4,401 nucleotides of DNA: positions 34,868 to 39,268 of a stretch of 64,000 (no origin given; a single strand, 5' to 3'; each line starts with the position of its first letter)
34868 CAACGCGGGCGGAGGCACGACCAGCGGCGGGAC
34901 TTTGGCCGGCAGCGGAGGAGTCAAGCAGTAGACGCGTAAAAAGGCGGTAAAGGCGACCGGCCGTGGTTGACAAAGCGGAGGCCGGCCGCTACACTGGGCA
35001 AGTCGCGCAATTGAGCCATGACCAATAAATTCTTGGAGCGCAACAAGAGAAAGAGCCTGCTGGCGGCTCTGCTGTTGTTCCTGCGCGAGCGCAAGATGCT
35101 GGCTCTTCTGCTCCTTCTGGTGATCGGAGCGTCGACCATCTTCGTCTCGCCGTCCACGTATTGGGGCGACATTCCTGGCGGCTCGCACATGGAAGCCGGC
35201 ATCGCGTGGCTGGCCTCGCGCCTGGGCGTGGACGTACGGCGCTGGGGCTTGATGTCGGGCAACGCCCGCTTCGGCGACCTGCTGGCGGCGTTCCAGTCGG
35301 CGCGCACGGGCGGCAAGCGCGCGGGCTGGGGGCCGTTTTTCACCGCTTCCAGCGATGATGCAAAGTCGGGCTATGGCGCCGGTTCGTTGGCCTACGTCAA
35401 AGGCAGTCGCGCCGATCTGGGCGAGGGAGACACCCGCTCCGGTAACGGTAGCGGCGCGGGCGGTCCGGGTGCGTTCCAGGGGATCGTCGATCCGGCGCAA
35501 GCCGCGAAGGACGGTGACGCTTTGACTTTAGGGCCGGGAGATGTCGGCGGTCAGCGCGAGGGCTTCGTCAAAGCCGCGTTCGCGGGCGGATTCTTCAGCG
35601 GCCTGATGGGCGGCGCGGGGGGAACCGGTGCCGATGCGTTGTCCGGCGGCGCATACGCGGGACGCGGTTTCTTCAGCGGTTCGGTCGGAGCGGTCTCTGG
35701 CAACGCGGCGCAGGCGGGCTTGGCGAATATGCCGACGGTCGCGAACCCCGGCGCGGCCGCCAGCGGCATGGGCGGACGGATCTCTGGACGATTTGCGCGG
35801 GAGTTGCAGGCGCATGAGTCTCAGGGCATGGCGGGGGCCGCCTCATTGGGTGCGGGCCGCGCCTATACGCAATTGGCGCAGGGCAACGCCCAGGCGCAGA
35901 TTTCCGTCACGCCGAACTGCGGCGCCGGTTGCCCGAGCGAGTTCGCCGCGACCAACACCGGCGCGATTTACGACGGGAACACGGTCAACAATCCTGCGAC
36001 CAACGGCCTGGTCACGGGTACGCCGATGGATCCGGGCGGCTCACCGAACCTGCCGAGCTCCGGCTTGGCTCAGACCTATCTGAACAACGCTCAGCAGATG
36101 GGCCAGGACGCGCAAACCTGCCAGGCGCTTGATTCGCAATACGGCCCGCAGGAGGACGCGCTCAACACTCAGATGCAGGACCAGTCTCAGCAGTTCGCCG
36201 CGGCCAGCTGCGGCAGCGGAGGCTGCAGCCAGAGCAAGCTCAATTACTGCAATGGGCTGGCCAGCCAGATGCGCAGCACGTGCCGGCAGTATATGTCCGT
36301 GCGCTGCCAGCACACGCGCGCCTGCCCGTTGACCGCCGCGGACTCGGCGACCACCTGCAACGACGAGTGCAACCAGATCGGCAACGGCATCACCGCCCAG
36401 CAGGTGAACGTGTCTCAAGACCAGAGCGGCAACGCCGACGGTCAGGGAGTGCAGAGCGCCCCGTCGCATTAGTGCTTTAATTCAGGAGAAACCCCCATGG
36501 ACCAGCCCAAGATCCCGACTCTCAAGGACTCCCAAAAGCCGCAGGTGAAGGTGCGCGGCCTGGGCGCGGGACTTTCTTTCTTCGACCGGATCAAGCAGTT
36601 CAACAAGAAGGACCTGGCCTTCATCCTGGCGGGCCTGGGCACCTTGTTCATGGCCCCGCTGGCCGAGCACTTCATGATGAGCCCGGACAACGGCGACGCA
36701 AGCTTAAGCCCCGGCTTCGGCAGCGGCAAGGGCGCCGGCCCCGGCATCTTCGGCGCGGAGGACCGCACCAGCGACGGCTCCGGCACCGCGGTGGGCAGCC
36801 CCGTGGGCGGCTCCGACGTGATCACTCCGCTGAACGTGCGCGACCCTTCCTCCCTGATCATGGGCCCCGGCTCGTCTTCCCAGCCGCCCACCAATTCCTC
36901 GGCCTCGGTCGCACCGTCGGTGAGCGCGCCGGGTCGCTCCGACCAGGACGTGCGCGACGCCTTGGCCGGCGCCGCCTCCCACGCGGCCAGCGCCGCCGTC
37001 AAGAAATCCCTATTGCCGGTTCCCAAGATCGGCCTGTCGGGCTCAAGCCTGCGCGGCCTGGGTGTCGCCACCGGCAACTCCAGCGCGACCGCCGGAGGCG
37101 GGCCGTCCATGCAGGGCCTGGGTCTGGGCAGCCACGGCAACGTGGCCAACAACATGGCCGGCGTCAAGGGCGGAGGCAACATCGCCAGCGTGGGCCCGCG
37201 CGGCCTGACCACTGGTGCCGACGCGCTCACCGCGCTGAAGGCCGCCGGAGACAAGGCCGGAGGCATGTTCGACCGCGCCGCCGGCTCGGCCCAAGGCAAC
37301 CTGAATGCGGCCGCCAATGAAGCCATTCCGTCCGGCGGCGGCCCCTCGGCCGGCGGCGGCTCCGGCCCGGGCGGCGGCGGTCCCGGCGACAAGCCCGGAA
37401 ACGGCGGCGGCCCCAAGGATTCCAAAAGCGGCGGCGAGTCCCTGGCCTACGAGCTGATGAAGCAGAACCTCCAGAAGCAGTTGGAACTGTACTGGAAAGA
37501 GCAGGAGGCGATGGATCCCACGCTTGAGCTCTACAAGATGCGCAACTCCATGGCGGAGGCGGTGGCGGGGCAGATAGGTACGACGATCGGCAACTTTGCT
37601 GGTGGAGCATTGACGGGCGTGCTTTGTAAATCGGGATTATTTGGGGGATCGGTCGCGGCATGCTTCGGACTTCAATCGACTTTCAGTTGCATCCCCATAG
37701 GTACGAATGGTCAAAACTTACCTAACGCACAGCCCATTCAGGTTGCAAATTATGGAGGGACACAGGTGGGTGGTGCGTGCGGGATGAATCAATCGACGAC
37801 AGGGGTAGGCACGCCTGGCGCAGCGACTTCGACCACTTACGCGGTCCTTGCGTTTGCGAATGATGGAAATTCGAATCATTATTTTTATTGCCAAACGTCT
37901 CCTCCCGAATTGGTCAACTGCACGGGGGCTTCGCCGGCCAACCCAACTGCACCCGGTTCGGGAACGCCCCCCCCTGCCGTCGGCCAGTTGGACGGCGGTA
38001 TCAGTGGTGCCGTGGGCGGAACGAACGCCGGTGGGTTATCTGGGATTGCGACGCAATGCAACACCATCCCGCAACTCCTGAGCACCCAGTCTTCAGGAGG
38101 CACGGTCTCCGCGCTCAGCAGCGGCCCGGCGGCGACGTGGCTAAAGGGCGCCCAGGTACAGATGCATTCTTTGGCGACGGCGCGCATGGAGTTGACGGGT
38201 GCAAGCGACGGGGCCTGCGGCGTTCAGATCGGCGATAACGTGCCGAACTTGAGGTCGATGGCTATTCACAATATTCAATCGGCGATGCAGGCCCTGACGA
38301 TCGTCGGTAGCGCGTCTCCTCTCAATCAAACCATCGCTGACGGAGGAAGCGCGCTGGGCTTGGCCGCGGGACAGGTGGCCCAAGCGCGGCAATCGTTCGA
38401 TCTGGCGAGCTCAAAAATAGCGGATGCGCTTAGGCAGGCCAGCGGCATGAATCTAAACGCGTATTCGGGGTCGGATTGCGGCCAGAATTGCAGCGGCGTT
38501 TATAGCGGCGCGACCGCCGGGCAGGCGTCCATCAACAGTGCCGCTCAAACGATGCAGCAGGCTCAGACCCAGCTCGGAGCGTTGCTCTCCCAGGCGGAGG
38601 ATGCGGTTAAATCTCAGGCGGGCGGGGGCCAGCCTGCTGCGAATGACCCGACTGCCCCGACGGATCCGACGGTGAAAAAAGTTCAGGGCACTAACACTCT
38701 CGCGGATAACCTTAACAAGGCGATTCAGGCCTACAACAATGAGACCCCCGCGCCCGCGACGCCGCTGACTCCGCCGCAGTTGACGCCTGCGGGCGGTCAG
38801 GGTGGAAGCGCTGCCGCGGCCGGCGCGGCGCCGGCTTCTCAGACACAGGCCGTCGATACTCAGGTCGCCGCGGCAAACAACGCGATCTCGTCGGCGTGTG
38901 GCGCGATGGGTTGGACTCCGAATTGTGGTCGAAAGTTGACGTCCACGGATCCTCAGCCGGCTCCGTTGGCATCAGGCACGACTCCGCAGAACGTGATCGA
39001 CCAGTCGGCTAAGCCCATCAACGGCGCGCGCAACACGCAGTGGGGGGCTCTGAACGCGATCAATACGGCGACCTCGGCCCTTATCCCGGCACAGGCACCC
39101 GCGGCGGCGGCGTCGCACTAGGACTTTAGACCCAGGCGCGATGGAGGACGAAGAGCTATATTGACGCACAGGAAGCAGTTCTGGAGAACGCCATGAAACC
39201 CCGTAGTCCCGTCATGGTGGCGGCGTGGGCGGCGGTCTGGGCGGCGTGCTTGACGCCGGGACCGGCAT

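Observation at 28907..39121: Six-gene tandem array of paralogous Gly/Ser/Ala-rich membrane proteins with a shared domain plan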

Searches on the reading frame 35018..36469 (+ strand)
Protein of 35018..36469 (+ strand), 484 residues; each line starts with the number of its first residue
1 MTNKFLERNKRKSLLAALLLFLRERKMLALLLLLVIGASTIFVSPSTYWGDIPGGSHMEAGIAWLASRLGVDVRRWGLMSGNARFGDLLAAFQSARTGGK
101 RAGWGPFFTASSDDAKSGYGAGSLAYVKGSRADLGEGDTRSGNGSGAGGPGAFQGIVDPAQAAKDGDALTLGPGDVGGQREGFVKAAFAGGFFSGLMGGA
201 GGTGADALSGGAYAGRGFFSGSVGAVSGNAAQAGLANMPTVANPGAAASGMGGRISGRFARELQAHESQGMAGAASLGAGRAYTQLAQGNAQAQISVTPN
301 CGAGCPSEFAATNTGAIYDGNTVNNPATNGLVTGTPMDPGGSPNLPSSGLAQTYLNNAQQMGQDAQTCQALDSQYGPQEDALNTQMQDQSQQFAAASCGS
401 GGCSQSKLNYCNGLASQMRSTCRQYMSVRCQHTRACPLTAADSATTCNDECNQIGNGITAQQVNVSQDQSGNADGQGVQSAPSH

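Call 6: search_protein_families(library=pfam, proteins=[window:35018-36469:+], max_evalue=0.1)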
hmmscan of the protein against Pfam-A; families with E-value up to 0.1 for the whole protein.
window:35018-36469:+ (484 aa): 0 families

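Call 7: search_protein_families(library=ncbifam, proteins=[window:35018-36469:+], max_evalue=0.1)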
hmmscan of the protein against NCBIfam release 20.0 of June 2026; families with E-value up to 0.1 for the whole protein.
window:35018-36469:+ (484 aa): 0 families

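Call 97: search_solved_structures(query=A6, max_evalue=1)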
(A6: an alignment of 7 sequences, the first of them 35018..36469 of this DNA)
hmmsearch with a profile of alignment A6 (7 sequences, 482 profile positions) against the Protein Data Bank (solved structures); distinct sequences matched with E-value up to 1: 3.
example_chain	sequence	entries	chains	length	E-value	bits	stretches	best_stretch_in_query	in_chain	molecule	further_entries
4lws_A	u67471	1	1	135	0.077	14.9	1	338-387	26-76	Uncharacterized protein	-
2dkn_A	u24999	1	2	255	0.25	13.2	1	173-290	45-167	3-alpha-hydroxysteroid dehydrogenase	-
5zhy_A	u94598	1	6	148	0.33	12.7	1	344-405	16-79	Spike glycoprotein, Spike glycoprotein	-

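Call 99: search_protein_families(library=padloc, proteins=[window:35018-36469:+], max_evalue=0.01)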
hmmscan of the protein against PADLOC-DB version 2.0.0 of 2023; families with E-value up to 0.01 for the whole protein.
window:35018-36469:+ (484 aa): 0 families

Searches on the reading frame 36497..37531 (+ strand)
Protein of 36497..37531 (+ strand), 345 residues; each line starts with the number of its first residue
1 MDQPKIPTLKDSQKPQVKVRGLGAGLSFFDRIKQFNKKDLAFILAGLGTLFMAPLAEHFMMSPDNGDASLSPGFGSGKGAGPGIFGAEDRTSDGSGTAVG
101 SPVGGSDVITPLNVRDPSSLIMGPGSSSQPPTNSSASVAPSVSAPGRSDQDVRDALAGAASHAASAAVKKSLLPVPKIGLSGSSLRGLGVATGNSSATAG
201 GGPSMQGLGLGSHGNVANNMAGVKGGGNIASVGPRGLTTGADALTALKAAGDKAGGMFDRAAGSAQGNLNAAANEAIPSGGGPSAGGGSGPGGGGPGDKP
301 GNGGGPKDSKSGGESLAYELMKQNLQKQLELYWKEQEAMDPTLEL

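Call 86: find_homologous_proteins(query=window:36497-37531:+, max_evalue=0.001)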
Query window:36497-37531:+ (345 aa): 15 proteins with E <= 0.001 among 8000 candidates.
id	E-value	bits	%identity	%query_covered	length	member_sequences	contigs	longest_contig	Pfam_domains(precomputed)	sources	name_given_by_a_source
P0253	7.0e-117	409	62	100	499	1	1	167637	-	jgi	jgi:hypothetical protein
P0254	7.6e-109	383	62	100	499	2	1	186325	-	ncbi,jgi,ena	jgi:hypothetical protein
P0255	9.7e-87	310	62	52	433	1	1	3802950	-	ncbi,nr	ncbi:MAG: hypothetical protein M0D55_14055 [Elusimicrobiota bacterium]|nr:MAG: hypothetical protein 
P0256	1.1e-86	310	54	99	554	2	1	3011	-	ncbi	ncbi:MAG: hypothetical protein COV48_09075, partial [Elusimicrobia bacterium CG11_big_fil_rev_8_21_1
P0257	2.4e-78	282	49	99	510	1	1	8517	-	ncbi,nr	ncbi:MAG: hypothetical protein HY079_13290, partial [Elusimicrobia bacterium]|nr:hypothetical protei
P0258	2.8e-68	249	63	52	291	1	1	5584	-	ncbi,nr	ncbi:MAG: hypothetical protein HY403_02585, partial [Elusimicrobia bacterium]|nr:hypothetical protei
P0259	4.1e-61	226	58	59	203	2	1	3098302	-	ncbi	-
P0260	1.3e-57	214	43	99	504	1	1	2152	-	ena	-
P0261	4.3e-53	199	58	54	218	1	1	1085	-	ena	-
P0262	6.6e-49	186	42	98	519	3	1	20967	-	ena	-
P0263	2.9e-48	183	42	99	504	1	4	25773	-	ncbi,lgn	-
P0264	3.5e-48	183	55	53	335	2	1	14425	-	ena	-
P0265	1.5e-40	158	39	98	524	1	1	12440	-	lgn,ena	-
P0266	1.2e-27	116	52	50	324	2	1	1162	-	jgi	-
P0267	4.8e-22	97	44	48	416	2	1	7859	-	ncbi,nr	ncbi:MAG TPA: hypothetical protein VNI01_00060, partial [Elusimicrobiota bacterium]|nr:hypothetical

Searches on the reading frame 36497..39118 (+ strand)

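Call 6: search_protein_families(library=pfam, proteins=[window:36497-39118:+], max_evalue=0.1)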
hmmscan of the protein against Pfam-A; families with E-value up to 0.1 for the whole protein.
window:36497-39118:+ (874 aa): 1 family
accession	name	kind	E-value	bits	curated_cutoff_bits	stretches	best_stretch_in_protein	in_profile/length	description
PF13865.11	FoP_duplication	-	0.024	15.7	24.6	1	281-346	10-76/81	C-terminal duplication domain of Friend of PRMT1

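Call 7: search_protein_families(library=ncbifam, proteins=[window:36497-39118:+], max_evalue=0.1)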
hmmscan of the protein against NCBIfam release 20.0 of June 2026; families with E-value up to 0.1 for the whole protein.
window:36497-39118:+ (874 aa): 0 families

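Call 99: search_protein_families(library=padloc, proteins=[window:36497-39118:+], max_evalue=0.01)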
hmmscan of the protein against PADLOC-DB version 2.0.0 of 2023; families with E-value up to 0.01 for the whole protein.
window:36497-39118:+ (874 aa): 0 families

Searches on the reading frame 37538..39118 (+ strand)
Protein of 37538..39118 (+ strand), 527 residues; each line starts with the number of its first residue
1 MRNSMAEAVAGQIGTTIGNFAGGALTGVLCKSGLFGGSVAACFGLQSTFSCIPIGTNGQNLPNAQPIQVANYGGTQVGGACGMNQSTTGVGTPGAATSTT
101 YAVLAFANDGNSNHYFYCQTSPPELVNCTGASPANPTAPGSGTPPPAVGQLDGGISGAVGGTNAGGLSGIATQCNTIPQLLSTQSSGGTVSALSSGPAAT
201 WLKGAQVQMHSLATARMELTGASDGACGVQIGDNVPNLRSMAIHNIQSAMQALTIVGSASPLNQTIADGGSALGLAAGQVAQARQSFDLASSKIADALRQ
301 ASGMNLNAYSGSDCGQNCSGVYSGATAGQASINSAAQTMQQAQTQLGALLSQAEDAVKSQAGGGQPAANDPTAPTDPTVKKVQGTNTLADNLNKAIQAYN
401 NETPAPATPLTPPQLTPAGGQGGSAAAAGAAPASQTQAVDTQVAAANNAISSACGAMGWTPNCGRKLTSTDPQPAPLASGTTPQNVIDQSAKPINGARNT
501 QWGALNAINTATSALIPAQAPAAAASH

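Call 84: search_protein_families(library=pfam, proteins=[window:37538-39118:+], max_evalue=0.1)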
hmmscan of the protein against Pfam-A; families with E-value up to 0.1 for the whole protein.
window:37538-39118:+ (527 aa): 0 families
